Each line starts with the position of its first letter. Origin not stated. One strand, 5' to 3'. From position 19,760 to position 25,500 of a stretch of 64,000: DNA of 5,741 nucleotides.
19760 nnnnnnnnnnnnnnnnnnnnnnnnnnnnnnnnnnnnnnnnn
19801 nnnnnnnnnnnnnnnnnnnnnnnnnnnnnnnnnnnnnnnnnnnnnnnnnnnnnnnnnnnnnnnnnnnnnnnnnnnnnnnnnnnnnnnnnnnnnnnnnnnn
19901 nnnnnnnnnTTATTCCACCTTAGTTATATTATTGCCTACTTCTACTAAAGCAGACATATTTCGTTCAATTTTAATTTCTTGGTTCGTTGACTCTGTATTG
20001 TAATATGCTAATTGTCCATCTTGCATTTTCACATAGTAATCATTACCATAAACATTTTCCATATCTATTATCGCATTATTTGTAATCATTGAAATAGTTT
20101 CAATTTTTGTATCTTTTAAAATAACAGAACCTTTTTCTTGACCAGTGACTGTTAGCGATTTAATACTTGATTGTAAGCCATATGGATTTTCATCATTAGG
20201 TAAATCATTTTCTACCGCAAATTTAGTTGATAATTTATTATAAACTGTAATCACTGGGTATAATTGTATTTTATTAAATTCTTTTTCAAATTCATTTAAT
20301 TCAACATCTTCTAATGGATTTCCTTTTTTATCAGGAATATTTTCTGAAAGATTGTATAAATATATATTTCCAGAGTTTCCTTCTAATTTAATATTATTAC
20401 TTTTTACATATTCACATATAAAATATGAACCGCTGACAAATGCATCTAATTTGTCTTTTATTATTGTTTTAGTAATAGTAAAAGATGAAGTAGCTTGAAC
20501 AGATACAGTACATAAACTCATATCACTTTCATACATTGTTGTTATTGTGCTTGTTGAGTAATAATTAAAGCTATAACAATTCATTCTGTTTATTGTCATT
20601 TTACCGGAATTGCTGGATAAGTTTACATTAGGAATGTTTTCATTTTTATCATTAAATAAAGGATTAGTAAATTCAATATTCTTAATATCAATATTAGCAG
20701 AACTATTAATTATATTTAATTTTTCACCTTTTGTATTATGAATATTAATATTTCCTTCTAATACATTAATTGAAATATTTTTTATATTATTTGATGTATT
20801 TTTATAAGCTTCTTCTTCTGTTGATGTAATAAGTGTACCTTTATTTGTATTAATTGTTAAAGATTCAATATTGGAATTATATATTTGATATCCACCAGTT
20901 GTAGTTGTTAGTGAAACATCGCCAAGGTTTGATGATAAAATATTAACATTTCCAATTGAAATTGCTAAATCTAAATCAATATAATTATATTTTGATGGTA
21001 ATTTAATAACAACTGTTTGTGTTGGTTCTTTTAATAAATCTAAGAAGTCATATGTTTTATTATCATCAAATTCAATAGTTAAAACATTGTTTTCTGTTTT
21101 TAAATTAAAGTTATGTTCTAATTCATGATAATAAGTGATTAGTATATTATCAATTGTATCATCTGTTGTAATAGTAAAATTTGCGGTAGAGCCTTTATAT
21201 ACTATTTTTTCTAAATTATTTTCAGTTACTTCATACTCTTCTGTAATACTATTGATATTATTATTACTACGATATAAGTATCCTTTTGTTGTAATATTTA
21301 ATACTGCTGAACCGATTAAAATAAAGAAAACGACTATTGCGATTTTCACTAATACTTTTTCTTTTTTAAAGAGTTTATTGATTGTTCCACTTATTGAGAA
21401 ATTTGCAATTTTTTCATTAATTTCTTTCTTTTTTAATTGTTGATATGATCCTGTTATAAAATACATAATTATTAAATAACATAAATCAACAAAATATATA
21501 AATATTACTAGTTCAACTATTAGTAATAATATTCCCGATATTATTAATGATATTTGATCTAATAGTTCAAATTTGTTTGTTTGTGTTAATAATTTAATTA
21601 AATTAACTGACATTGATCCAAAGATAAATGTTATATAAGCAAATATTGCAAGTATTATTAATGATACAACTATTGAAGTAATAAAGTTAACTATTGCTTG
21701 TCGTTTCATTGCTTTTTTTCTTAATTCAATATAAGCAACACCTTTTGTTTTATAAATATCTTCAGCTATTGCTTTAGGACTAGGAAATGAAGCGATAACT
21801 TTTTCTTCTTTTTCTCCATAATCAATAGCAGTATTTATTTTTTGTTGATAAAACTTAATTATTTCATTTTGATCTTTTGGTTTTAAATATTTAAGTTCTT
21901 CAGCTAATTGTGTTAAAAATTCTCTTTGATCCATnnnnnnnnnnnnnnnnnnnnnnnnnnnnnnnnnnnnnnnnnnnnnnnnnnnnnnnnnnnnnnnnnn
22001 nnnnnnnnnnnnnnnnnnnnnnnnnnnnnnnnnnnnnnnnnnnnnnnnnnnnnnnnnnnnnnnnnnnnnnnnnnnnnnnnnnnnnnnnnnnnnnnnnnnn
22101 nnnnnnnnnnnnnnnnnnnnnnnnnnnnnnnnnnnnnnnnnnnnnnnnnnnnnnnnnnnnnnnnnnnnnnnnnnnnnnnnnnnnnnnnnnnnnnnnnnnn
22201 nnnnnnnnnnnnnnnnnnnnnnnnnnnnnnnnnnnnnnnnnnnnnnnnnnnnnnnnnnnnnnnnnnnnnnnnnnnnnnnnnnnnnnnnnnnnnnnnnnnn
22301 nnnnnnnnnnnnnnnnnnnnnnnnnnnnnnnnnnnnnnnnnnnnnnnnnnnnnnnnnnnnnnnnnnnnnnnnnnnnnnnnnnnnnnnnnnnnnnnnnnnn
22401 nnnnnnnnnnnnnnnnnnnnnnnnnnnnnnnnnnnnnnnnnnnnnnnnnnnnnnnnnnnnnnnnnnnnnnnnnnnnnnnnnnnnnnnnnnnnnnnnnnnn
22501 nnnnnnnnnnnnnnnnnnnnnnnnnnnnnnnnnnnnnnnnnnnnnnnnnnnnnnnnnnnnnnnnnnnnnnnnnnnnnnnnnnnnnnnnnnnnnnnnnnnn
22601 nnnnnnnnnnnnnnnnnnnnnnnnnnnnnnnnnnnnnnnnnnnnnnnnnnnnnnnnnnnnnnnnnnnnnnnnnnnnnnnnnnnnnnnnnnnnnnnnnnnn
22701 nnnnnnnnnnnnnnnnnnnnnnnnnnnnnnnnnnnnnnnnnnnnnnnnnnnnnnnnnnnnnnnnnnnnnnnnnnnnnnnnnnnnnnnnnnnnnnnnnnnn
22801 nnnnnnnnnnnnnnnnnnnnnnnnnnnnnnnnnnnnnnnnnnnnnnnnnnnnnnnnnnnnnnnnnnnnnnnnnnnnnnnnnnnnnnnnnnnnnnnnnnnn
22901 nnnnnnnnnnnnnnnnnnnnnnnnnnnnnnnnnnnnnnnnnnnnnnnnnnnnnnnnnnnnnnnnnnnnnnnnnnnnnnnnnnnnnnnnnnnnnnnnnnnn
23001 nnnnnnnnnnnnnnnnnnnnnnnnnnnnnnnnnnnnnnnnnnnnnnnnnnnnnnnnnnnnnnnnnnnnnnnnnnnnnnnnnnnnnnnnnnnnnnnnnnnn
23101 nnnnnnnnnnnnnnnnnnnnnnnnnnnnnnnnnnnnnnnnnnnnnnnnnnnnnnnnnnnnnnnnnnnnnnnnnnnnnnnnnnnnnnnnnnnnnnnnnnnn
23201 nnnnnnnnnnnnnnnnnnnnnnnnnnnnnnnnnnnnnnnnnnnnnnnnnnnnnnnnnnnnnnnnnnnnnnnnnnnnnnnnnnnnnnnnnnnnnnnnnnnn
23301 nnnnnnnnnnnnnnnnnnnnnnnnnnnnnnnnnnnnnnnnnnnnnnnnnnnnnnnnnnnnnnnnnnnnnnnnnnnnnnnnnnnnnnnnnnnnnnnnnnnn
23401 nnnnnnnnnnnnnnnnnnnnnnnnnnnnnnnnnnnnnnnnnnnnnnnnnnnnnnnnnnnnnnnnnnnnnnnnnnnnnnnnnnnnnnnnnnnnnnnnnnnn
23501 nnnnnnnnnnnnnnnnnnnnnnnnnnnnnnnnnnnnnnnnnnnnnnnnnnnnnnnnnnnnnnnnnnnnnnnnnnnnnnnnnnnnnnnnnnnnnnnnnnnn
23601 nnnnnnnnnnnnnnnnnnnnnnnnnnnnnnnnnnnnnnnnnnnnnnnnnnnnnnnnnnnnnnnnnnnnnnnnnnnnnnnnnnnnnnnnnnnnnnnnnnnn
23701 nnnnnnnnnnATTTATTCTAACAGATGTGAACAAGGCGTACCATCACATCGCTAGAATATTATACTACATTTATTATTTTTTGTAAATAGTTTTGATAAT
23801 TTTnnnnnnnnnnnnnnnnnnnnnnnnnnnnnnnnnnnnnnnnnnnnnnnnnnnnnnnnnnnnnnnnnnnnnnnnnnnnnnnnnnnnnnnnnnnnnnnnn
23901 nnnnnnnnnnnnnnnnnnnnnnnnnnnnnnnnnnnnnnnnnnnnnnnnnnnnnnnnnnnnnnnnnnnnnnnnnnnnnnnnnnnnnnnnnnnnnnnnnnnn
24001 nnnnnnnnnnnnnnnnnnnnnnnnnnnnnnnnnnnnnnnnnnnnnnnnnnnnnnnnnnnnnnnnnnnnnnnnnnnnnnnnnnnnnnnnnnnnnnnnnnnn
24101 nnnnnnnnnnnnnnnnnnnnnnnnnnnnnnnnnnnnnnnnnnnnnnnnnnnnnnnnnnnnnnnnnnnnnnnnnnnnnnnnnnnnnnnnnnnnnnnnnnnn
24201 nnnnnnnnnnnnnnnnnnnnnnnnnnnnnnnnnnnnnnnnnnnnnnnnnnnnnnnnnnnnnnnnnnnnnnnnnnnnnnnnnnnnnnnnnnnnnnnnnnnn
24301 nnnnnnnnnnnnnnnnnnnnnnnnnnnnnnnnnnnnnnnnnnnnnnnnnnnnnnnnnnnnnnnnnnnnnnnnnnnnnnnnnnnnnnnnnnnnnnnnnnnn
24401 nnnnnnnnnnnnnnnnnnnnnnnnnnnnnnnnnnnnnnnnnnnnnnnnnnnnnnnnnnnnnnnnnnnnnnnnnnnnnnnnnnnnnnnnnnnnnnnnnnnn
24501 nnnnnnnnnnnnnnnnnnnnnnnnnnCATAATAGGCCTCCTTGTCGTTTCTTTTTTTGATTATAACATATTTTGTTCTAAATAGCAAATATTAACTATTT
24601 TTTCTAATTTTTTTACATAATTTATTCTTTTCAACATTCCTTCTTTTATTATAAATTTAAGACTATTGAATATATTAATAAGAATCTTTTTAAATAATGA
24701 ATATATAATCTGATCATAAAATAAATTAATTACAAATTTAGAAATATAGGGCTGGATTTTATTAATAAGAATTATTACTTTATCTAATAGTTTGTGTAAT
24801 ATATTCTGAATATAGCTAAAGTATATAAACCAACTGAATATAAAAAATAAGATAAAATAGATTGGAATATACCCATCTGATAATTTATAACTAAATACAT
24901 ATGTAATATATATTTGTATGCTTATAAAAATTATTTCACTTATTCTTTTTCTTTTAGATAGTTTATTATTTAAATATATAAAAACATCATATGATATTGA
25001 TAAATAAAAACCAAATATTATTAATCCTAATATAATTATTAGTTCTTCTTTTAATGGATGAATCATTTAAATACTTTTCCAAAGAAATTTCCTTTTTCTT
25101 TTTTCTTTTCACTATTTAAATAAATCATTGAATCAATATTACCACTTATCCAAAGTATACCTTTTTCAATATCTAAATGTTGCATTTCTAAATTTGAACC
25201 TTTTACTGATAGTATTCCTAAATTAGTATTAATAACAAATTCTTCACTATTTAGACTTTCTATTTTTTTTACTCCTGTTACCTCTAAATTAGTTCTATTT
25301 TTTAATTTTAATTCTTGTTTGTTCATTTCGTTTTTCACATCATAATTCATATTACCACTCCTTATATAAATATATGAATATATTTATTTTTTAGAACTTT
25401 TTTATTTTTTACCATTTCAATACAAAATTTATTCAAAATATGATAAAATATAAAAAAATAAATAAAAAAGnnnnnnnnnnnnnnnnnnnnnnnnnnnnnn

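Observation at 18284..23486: Two ~90% identical GH5 cellulase lipoprotein genes bracket a DUF1700/DUF4097 membrane protein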

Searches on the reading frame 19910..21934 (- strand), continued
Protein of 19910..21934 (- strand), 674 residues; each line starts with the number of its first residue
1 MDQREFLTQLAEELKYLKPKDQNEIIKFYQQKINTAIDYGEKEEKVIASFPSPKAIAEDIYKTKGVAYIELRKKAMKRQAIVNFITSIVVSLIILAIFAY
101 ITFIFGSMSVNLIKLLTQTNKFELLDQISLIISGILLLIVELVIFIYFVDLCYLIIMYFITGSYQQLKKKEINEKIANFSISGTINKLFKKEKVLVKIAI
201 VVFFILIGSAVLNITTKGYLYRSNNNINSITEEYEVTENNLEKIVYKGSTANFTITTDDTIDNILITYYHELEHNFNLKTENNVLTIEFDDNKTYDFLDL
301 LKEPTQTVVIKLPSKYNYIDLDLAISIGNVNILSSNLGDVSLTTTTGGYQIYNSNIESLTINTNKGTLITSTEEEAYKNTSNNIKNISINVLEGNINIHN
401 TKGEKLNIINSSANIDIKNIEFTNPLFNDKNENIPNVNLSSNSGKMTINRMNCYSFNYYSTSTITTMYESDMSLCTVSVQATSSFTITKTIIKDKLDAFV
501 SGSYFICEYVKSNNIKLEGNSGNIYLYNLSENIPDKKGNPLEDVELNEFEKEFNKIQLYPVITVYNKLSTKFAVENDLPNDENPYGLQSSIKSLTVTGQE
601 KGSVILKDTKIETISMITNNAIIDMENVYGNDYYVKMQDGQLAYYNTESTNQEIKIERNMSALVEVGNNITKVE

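Call 66: search_protein_families(library=pfam, proteins=[L022:12040-12228:+, L026:801-1238:+, L026:1243-1941:+], max_evalue=1)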
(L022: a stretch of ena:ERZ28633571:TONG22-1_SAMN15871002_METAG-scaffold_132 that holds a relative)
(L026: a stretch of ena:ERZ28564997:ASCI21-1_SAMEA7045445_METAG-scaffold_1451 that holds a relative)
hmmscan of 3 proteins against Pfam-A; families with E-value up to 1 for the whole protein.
L022:12040-12228:+ (62 aa): 0 families

L026:801-1238:+ (145 aa): 1 family
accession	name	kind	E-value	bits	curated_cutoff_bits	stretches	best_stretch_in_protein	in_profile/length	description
PF00717.28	Peptidase_S24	-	0.0022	18.1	23.3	1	14-87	35-105/116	Peptidase S24-like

L026:1243-1941:+ (232 aa): 1 family
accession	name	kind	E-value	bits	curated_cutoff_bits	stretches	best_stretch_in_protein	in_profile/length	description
PF07764.18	Omega_Repress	-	0.71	10.6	33.3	0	22-53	8-39/59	Omega Transcriptional Repressor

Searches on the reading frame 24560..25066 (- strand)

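Call 27: search_protein_families(library=pfam, proteins=[window:24560-25066:-], max_evalue=0.01)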
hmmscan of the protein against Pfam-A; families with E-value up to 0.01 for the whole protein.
window:24560-25066:- (168 aa): 1 family
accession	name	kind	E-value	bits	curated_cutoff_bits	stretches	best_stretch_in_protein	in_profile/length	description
PF09578.15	Spore_YabQ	-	4.9e-06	27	27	1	15-86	4-78/79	Spore cortex protein YabQ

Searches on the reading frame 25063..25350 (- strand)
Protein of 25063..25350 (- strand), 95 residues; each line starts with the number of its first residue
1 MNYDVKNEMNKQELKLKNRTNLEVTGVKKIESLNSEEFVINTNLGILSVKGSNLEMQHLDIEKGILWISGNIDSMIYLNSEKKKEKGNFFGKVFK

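Call 27: search_protein_families(library=pfam, proteins=[window:25063-25350:-], max_evalue=0.01)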
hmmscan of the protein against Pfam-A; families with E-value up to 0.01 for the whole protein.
window:25063-25350:- (95 aa): 1 family
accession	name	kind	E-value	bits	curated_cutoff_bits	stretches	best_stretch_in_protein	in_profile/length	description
PF07873.16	YabP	-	1.1e-16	60.8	27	1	13-77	2-64/64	YabP family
